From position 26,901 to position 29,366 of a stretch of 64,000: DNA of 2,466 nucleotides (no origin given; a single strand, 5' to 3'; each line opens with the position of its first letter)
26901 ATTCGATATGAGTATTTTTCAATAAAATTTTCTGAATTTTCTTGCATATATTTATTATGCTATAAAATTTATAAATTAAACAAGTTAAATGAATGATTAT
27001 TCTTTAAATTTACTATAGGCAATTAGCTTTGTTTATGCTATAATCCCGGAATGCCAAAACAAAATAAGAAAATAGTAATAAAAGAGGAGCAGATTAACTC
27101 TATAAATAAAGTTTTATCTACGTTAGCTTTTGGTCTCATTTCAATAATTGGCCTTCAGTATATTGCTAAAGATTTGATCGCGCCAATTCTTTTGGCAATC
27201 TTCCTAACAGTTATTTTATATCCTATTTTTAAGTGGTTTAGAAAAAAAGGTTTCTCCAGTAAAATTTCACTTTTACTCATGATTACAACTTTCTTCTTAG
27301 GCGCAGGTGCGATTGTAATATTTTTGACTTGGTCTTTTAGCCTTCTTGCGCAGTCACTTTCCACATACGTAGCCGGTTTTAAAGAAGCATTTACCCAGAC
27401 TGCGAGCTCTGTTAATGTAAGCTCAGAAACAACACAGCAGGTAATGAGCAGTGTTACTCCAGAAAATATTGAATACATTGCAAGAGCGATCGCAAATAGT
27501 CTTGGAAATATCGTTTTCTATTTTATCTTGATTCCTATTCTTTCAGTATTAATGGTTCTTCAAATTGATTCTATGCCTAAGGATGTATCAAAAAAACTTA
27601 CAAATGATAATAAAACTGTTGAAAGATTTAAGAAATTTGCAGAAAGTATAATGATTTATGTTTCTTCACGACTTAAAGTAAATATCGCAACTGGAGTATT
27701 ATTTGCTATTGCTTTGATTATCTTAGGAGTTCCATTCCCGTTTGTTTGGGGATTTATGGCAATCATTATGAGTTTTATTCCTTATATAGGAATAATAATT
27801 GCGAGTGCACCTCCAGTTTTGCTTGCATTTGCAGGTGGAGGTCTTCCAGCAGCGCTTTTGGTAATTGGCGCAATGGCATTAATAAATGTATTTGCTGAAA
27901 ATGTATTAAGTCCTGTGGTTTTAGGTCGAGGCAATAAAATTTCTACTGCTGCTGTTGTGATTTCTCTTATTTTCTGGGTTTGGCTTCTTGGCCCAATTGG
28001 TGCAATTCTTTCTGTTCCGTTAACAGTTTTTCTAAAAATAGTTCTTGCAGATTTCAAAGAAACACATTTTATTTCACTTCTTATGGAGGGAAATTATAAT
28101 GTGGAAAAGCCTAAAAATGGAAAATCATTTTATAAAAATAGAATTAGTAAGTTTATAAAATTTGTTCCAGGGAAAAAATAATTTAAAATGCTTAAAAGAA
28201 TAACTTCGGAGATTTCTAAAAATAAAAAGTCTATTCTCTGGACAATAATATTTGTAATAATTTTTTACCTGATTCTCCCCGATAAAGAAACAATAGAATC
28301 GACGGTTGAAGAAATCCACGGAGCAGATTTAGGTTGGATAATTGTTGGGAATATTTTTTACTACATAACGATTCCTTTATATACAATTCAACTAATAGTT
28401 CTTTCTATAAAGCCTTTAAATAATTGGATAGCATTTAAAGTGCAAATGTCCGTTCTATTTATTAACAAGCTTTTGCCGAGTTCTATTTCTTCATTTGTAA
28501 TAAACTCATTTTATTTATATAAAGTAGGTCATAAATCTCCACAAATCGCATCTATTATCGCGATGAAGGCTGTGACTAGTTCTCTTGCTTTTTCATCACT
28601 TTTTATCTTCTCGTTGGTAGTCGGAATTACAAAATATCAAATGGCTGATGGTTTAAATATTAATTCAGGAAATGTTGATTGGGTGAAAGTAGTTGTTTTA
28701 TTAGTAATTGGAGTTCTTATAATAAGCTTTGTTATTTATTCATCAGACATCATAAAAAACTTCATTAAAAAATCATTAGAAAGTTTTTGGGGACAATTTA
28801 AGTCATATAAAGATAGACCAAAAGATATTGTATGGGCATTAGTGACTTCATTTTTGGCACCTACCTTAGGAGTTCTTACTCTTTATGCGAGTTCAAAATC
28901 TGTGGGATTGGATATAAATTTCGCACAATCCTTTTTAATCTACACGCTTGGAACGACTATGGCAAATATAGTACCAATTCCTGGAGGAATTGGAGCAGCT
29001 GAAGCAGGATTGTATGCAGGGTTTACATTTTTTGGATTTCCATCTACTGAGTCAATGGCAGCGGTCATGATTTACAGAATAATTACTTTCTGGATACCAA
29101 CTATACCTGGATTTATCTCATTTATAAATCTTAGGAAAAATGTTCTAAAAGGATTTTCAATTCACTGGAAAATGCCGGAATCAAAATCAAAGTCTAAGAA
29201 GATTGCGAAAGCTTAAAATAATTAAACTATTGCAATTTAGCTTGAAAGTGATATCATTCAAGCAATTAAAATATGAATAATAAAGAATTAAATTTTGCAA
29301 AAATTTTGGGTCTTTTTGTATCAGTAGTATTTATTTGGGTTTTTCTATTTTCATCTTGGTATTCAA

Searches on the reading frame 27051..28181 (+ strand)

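Call 35: search_protein_families(library=pfam, proteins=[window:27051-28181:+], max_evalue=0.0001)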
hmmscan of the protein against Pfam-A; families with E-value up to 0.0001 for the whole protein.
window:27051-28181:+ (376 aa): 1 family
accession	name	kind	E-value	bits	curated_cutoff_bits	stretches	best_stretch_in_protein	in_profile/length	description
PF01594.21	AI-2E_transport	-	1.8e-49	169.1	34.3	1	25-334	5-325/327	AI-2E family transporter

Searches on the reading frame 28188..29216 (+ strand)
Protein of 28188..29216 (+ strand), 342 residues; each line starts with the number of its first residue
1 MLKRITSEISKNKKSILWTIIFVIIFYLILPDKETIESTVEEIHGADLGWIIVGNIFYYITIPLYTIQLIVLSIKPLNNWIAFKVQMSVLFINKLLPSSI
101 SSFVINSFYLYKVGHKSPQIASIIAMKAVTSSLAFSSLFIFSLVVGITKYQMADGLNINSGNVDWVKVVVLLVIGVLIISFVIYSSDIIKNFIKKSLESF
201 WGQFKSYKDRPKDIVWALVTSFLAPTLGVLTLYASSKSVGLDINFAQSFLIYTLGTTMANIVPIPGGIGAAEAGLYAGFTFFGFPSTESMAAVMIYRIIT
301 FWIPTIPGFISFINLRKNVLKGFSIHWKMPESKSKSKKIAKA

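Call 35: search_protein_families(library=pfam, proteins=[window:28188-29216:+], max_evalue=0.0001)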
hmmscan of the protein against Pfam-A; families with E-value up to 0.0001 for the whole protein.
window:28188-29216:+ (342 aa): 1 family
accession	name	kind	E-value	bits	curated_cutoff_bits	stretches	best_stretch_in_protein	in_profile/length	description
PF03706.18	LPG_synthase_TM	-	6.8e-31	108.3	33.4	1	22-308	7-302/302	Lysylphosphatidylglycerol synthase TM region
